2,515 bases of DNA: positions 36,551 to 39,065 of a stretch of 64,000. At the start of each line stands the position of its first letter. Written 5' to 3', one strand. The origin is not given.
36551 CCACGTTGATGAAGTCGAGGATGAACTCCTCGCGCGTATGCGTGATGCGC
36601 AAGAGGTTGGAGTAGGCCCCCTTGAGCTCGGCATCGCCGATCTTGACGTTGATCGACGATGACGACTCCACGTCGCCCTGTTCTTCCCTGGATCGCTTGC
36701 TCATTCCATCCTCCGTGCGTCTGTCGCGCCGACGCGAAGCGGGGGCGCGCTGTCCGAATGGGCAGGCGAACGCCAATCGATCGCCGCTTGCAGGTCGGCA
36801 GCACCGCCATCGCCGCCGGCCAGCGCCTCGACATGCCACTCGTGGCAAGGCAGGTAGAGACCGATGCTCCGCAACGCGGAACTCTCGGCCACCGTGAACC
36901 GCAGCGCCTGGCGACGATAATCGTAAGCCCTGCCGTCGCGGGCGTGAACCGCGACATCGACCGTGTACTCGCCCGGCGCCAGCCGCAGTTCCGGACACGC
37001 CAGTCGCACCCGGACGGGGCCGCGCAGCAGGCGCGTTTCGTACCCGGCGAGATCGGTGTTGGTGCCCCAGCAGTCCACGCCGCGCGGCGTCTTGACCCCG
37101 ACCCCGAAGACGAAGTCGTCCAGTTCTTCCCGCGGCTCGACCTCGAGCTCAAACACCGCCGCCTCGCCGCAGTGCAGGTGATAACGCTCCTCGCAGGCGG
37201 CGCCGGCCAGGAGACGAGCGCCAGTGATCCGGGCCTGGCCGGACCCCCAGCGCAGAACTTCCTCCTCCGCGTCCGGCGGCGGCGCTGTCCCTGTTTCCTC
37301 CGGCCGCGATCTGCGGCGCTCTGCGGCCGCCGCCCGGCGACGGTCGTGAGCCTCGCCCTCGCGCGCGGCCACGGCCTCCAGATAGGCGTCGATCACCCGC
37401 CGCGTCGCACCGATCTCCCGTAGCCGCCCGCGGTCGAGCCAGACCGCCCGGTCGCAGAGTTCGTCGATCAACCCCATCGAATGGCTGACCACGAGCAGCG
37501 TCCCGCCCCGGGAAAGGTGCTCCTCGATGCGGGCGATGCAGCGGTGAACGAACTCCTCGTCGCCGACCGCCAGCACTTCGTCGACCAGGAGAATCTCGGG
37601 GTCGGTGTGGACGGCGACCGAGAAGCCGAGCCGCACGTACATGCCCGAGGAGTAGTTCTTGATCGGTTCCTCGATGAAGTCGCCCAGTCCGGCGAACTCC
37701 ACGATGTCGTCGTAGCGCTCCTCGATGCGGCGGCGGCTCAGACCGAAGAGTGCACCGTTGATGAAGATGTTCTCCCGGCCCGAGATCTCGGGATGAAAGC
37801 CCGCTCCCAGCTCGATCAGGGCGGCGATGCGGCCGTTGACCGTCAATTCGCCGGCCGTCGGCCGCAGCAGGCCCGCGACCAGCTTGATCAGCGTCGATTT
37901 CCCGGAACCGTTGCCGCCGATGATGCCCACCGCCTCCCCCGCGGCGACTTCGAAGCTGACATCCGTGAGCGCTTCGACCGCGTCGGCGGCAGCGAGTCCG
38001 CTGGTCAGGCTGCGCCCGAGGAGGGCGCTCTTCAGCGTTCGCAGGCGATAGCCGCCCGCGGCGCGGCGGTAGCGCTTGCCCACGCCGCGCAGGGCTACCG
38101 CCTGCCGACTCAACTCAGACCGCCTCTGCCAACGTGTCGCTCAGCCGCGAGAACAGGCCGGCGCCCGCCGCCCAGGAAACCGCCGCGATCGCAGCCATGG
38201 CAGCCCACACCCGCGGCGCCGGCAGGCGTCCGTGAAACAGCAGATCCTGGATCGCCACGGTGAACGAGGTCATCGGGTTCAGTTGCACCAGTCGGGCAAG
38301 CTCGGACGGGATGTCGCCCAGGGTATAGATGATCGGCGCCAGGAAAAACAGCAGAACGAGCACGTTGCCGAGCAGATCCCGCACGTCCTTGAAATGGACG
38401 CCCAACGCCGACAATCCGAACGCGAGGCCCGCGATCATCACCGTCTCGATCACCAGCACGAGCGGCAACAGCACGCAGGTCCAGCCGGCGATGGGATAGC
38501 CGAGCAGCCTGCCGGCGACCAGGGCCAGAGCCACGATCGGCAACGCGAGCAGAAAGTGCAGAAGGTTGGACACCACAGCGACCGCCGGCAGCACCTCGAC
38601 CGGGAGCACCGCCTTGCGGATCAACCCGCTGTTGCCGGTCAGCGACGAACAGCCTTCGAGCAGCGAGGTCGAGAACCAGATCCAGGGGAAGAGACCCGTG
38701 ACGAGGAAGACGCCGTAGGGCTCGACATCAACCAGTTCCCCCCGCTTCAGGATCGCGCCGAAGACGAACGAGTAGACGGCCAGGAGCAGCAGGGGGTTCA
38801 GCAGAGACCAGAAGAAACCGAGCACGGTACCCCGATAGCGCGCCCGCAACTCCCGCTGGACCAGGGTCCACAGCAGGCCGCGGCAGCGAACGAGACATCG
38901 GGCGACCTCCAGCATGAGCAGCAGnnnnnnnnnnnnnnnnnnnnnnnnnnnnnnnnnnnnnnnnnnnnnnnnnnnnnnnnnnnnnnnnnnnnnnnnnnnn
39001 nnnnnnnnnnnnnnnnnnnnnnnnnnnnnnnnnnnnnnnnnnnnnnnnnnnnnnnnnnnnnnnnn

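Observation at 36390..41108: Accessory glycan-export operon after rng: kinase/GH fusion, Wzm, Wzt with glycan-binding domain, DUF3467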

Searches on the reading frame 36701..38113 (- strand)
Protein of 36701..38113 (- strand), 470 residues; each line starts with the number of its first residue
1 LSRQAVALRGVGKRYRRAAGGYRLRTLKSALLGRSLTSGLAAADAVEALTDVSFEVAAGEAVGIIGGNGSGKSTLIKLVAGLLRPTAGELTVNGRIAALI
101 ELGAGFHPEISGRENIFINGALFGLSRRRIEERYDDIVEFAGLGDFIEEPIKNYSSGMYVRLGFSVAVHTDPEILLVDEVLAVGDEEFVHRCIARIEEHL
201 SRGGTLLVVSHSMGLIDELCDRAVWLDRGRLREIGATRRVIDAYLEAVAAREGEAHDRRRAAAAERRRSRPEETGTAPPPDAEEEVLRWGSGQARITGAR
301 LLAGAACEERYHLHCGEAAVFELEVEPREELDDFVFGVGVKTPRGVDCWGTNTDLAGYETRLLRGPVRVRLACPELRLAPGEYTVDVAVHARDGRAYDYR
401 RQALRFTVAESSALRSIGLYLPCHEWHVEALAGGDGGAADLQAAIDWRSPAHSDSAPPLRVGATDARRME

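Call 7: search_protein_families(library=pfam, proteins=[window:36701-38113:-], max_evalue=0.1)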
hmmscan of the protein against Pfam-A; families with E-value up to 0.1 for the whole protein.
window:36701-38113:- (470 aa): 6 families
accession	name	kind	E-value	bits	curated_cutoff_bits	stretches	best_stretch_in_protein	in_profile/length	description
PF14524.12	Wzt_C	-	1.2e-24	87.3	30.4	1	287-419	3-140/143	Wzt C-terminal domain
PF00005.33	ABC_tran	-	6.9e-21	75.7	25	1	49-180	1-135/137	ABC transporter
PF13304.12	AAA_21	-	2.8e-05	24.8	27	1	63-85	3-25/304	AAA domain, putative AbiEii toxin, Type IV TA system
PF13555.12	AAA_29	-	0.00031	20.9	27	1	53-91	16-53/61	P-loop containing region of AAA domain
PF02463.25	SMC_N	-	0.041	13.7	40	0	62-77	27-42/220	RecF/RecN/SMC N terminal domain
PF13476.12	AAA_23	-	0.084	13.9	27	0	62-78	22-38/201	AAA domain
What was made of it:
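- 36701..38113 (-): wzt, ABC ATPase (470 aa) with a C-terminal Wzt_C glycan-cap-binding domain (aa 287-419 = 36857-37255). PF00005 plus PF14524, E 1.2e-24 (call 7).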

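Call 8: search_protein_families(library=ncbifam, proteins=[window:36701-38113:-], max_evalue=0.1)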
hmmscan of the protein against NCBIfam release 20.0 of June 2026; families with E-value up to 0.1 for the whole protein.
window:36701-38113:- (470 aa): 188 families (the best 25 are shown)
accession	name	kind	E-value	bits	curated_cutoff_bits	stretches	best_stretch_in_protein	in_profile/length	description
NF050108.1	galactan_ABC_ATP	equivalog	5.7e-63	212.4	400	1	25-244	18-240/244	galactan export ABC transporter ATP-binding subunit Wzt/RfbE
NF010065.0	PRK13545.1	equivalog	3.9e-60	204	538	1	48-248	39-238/549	teichoic acids export protein ATP-binding subunit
NF010066.0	PRK13546.1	equivalog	1.1e-50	172.5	320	1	43-247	34-237/264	teichoic acids export ABC transporter ATP-binding subunit TagH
TIGR01188.1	drrA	subfamily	2.8e-32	112.2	312.45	1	45-241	5-212/302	daunorubicin resistance ABC transporter, ATP-binding protein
NF010059.0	PRK13536.1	equivalog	2.7e-29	102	549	1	49-242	59-263/342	nodulation factor ABC transporter ATP-binding protein NodI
TIGR01288.1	nodI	equivalog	3.8e-29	101.6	424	1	50-242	21-224/303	nodulation factor ABC transporter ATP-binding protein NodI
NF010060.0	PRK13537.1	equivalog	2.9e-27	95.4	521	1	49-243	31-236/314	nodulation factor ABC transporter ATP-binding protein NodI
TIGR04521.1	ECF_ATPase_2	equivalog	1.3e-25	90.1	330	2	46-95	18-67/279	energy-coupling factor transporter ATPase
TIGR03375.1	type_I_sec_LssB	subfamily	1.6e-24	86.2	693.1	2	46-94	480-528/696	type I secretion system permease/ATPase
TIGR02142.1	modC_ABC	equivalog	1.7e-22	80.1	285.05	1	50-243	14-222/353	molybdenum ABC transporter ATP-binding protein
NF000355.4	ribo_prot_ABC_F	equivalog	2.8e-22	79.3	380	1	47-258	16-216/499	ribosomal protection-like ABC-F family protein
TIGR03522.1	GldA_ABC_ATP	equivalog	1.2e-21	77.5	402.6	1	47-231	16-210/301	gliding motility-associated ABC transporter ATP-binding subunit GldA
TIGR01166.1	cbiO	subfamily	1.7e-21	76.6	211.8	2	44-95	3-54/190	cobalt ABC transporter, ATP-binding protein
TIGR01189.1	ccmA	equivalog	1.8e-21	76.7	131.6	1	44-212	11-186/198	heme ABC exporter ATP-binding protein CcmA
TIGR03740.1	galliderm_ABC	subfamily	2.5e-21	76.4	309.75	1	47-232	14-203/223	lantibiotic protection ABC transporter ATP-binding subunit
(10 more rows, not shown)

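Call 23: search_solved_structures(query=window:36701-38113:-, max_evalue=0.001)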
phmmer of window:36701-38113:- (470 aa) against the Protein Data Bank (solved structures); distinct sequences matched with E-value up to 0.001: 496 (the best 60 are shown).
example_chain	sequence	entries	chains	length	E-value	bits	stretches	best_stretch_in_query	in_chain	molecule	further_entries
8dku_A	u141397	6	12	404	3.8e-73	250.5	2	49-253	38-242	ABC transporter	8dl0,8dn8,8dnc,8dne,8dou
7k2t_A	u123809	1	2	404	9.7e-73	249.2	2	49-253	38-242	ABC transporter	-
6amx_A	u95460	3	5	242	6e-62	213.6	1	48-246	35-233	ABC transporter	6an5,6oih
6m96_A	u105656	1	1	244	1.6e-61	212.3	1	48-246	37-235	ABC transporter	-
7dd0_A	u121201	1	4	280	8.8e-61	209.8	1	47-272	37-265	Teichoic acids export ATP-binding protein TagH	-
6jbh_A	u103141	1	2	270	8.1e-56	193.4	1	31-251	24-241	TarH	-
9qhw_C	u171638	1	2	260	2.1e-51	178.9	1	24-245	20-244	ABC transporter ATP-binding protein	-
9qfx_C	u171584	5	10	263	2.4e-51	178.7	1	24-245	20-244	ABC transporter ATP-binding protein | Probable o-antigen/lipopolysaccharide transport ATP-binding protein ABC transporter RfbE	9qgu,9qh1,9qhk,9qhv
9qhx_C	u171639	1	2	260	4.6e-51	177.7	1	24-245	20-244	ABC transporter ATP-binding protein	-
9qhj_C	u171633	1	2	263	5.4e-51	177.5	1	24-245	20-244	Probable o-antigen/lipopolysaccharide transport ATP-binding protein ABC transporter RfbE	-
9cfl_B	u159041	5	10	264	2.9e-46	161.9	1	47-244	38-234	Teichoic acids export ATP-binding protein TagH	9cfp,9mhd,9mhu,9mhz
8tsi_A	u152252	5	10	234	3.7e-29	105.5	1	52-234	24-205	ABC transporter ATP-binding protein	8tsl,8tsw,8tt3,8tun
8tsh_A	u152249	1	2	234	9.6e-29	104.2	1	52-234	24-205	ABC transporter ATP-binding protein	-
8s7v_K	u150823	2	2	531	1.7e-23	86.9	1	96-251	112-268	Glycine betaine/carnitine/choline transport ATP-binding protein OpuCA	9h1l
7w01_A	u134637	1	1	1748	3.9e-23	85.7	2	48-237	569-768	Phospholipid-transporting ATPase ABCA3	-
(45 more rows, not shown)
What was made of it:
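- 36701..38113 (-): Best PDB sequence match is Aquifex aeolicus Wzt 8DKU/7K2T, E 4e-73 (call 23).
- On Wzm/Wzt ABC exporter with a cap-binding domain: Aquifex Wzt, E 4e-73 (call 23).
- Closest known: Aquifex aeolicus Wzm-Wzt O-antigen ABC transporter. Same: The gene is paired with an ABC-2 permease (calls 7, 23).
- Exporter: calls 7, 23.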

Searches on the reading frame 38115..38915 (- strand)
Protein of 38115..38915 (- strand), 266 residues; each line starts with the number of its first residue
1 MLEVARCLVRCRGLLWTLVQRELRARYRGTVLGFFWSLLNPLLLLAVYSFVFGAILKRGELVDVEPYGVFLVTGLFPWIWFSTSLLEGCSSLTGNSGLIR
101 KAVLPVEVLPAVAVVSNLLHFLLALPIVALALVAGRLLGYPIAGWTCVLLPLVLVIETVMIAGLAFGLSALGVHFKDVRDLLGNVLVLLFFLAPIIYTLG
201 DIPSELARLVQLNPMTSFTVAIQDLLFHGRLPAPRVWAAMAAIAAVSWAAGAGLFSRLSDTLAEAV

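Call 7: search_protein_families(library=pfam, proteins=[window:38115-38915:-], max_evalue=0.1)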
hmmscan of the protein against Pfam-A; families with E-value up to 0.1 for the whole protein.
window:38115-38915:- (266 aa): 2 families
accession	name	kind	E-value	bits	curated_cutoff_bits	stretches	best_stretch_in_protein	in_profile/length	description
PF01061.29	ABC2_membrane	-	7.2e-19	68.6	26.9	1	15-227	3-211/211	ABC-2 type transporter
PF12698.13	ABC2_membrane_3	-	0.055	13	31.6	1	120-251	214-345/347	ABC-2 family transporter protein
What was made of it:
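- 38115..38915 (-): wzm, ABC-2 type permease (266 aa). PF01061, E 7e-19 (call 7).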

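Call 8: search_protein_families(library=ncbifam, proteins=[window:38115-38915:-], max_evalue=0.1)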
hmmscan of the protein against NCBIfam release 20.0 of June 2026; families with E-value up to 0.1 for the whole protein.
window:38115-38915:- (266 aa): 4 families
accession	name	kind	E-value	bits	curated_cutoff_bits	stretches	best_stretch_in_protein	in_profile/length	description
NF050109.1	galactan_ABC_perm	equivalog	1.1e-16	61.2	380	1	14-250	23-256/272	galactan export ABC transporter permease subunit Wzm/RfbD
NF050053.1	CapPschTportKpsM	equivalog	5.3e-14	52.8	300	1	16-226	6-217/257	capsule polysaccharide transporter KpsM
TIGR01247.1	drrB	subfamily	1.3e-05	25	223.05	1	26-218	8-197/236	daunorubicin resistance ABC transporter membrane protein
NF011723.0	PRK15176.1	equivalog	0.0004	20.2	297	1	13-229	19-230/264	Vi polysaccharide ABC transporter inner membrane protein VexB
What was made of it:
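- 38115..38915 (-): NCBIfam galactan/KpsM-type permeases below cutoff (call 8).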
